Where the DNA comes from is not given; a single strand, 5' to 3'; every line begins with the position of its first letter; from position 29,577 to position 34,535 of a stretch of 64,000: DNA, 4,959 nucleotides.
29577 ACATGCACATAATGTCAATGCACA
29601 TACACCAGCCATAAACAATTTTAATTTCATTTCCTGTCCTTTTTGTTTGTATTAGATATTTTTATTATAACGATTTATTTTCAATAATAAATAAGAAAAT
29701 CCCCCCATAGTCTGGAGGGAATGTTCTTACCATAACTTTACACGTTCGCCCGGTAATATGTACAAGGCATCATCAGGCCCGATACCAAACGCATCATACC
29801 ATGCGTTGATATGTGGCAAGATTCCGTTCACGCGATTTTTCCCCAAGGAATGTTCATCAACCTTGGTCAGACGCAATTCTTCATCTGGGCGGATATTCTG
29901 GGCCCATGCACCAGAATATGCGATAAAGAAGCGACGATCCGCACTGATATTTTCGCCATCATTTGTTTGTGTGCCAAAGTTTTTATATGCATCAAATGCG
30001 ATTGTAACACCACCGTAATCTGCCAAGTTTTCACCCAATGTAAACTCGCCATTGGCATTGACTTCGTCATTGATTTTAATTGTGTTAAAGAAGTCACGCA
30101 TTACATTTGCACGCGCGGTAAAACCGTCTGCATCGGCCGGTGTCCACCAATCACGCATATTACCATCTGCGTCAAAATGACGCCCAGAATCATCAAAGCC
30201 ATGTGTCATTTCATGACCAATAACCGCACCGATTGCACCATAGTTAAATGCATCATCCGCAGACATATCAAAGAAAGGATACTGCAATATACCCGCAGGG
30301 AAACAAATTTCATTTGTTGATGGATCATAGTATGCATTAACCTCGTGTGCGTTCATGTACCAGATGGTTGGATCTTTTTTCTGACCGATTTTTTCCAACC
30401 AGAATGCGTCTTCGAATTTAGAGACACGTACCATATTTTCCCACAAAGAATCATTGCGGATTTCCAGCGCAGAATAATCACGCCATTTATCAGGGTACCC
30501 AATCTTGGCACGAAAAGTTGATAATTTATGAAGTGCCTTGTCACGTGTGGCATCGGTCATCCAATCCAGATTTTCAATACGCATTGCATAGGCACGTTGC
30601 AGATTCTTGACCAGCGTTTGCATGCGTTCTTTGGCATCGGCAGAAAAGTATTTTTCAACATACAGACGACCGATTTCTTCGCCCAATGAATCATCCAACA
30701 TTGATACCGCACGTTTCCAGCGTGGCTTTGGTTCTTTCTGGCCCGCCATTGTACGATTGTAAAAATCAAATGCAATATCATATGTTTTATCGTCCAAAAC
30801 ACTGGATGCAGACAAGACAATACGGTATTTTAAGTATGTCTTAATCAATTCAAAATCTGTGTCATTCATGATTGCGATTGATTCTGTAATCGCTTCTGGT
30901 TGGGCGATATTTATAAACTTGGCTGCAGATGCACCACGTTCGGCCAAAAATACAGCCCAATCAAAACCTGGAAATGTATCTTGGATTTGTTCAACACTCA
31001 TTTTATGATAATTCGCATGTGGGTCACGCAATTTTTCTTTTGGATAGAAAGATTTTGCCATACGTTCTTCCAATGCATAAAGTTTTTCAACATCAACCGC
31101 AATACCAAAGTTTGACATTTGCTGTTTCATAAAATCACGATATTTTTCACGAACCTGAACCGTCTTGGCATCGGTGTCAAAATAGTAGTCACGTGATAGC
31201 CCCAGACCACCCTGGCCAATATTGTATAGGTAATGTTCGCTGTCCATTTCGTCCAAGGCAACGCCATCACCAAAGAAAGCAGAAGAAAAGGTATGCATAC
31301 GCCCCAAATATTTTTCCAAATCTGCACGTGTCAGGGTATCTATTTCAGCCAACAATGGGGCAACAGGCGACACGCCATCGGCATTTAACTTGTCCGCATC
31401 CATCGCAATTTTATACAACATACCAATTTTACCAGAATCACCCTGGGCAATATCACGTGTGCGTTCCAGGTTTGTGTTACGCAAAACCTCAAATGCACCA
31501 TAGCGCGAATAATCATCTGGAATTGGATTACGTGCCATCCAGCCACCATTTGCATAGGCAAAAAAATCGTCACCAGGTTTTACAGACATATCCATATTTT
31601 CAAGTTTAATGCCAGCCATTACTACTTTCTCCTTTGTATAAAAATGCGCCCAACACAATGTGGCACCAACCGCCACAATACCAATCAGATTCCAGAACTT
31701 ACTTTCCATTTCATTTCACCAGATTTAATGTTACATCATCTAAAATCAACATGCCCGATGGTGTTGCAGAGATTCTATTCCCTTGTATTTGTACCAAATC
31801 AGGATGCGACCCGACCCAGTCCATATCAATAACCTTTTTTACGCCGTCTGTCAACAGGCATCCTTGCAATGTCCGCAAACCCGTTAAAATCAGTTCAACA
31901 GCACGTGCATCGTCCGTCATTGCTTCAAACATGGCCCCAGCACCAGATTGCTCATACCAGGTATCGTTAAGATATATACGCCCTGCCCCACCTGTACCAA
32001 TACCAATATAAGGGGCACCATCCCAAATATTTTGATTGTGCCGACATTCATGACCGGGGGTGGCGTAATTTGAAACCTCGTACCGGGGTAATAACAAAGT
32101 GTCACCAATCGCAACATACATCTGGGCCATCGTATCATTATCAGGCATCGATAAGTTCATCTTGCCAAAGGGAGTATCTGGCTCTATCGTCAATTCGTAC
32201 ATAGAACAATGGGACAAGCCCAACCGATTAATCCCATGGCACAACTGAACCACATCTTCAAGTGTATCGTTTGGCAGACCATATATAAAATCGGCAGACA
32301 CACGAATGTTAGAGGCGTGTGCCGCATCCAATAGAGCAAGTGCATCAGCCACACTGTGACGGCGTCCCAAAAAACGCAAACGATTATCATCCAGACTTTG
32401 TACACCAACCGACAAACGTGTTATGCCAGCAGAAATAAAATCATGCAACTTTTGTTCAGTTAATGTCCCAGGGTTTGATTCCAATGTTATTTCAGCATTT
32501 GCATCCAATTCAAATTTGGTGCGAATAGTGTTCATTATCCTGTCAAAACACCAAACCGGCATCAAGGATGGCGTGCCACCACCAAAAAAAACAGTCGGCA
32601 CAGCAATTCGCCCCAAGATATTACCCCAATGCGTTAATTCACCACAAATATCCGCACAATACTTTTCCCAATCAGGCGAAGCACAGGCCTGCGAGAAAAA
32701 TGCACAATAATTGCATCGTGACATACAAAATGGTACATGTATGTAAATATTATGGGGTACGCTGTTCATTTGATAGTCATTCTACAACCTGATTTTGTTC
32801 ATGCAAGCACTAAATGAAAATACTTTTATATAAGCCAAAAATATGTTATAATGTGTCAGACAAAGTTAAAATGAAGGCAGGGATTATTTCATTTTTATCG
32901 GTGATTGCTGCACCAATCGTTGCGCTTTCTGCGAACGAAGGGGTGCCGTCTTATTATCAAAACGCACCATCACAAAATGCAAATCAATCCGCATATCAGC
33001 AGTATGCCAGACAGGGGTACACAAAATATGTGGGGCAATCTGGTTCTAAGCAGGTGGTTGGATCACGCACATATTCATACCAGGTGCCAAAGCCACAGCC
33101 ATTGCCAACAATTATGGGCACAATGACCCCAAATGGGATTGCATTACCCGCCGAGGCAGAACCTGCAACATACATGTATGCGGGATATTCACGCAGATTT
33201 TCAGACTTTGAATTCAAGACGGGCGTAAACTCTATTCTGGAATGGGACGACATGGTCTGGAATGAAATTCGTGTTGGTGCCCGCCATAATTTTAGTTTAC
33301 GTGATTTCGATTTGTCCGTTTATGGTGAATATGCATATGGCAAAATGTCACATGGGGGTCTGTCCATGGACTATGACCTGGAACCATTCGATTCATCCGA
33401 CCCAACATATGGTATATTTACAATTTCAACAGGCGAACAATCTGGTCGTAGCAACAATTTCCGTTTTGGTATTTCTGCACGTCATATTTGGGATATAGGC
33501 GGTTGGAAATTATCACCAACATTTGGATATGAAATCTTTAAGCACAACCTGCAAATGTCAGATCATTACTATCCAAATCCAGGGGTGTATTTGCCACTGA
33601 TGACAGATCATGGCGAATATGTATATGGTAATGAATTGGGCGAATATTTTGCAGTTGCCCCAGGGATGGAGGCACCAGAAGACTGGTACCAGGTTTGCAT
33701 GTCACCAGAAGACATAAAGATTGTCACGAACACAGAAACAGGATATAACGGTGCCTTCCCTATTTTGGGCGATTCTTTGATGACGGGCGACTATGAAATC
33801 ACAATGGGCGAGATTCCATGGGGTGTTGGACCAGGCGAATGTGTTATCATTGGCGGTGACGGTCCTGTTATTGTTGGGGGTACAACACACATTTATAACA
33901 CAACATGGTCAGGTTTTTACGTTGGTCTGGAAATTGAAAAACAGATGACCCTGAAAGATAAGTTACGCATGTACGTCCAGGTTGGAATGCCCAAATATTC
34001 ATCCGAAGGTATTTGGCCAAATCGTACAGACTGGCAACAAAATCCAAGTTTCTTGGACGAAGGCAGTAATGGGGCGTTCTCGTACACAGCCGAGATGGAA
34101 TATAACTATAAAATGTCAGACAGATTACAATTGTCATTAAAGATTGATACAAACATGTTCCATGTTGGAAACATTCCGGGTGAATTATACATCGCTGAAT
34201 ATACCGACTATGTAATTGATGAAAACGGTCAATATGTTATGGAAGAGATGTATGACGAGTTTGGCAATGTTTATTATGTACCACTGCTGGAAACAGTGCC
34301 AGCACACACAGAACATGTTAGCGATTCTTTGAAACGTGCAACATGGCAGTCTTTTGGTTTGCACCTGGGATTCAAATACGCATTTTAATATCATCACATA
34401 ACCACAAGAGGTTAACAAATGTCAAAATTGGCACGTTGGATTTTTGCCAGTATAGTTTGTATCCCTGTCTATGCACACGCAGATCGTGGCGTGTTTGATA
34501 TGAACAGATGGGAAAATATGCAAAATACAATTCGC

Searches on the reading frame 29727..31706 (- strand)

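Call 37: search_protein_families(library=pfam, proteins=[window:29727-31706:-], max_evalue=0.001)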
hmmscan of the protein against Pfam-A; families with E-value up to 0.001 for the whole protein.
window:29727-31706:- (659 aa): 2 families
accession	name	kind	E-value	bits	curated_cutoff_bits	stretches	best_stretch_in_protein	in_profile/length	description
PF05649.18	Peptidase_M13_N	-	5.4e-106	355.7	32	1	44-405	1-381/381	Peptidase family M13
PF01431.27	Peptidase_M13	-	6.3e-63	212.6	24.5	1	457-652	1-201/205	Peptidase family M13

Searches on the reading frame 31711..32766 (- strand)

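Call 37: search_protein_families(library=pfam, proteins=[window:31711-32766:-], max_evalue=0.001)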
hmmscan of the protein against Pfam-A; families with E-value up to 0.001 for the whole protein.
window:31711-32766:- (351 aa): 1 family
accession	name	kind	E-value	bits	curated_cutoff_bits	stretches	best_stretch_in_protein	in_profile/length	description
PF04055.27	Radical_SAM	-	1.3e-25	90.9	29.5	1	8-175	1-162/166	Radical SAM superfamily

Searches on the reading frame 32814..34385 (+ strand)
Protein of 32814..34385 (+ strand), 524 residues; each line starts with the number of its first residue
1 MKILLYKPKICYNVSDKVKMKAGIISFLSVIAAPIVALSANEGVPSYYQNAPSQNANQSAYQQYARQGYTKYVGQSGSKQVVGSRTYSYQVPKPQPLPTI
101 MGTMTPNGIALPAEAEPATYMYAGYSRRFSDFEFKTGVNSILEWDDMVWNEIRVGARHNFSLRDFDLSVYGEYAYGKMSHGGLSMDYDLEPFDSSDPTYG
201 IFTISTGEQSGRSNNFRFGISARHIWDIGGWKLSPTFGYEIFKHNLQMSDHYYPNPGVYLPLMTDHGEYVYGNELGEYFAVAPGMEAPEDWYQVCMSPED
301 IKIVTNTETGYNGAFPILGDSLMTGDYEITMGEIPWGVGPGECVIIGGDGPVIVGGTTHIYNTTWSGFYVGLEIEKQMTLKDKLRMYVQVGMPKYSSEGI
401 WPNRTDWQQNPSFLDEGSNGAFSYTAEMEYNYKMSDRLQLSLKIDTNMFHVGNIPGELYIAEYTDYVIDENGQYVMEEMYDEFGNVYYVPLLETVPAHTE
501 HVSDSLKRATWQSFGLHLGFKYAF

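Call 98: search_protein_families(library=pfam, proteins=[window:32814-34385:+], max_evalue=0.00001)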
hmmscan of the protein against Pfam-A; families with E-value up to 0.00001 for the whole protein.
window:32814-34385:+ (524 aa): 1 family
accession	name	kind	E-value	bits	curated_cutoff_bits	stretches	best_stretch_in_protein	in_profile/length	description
PF17251.8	Pom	-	3e-09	37.1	22.4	1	350-450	152-244/285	Protochlamydia outer membrane protein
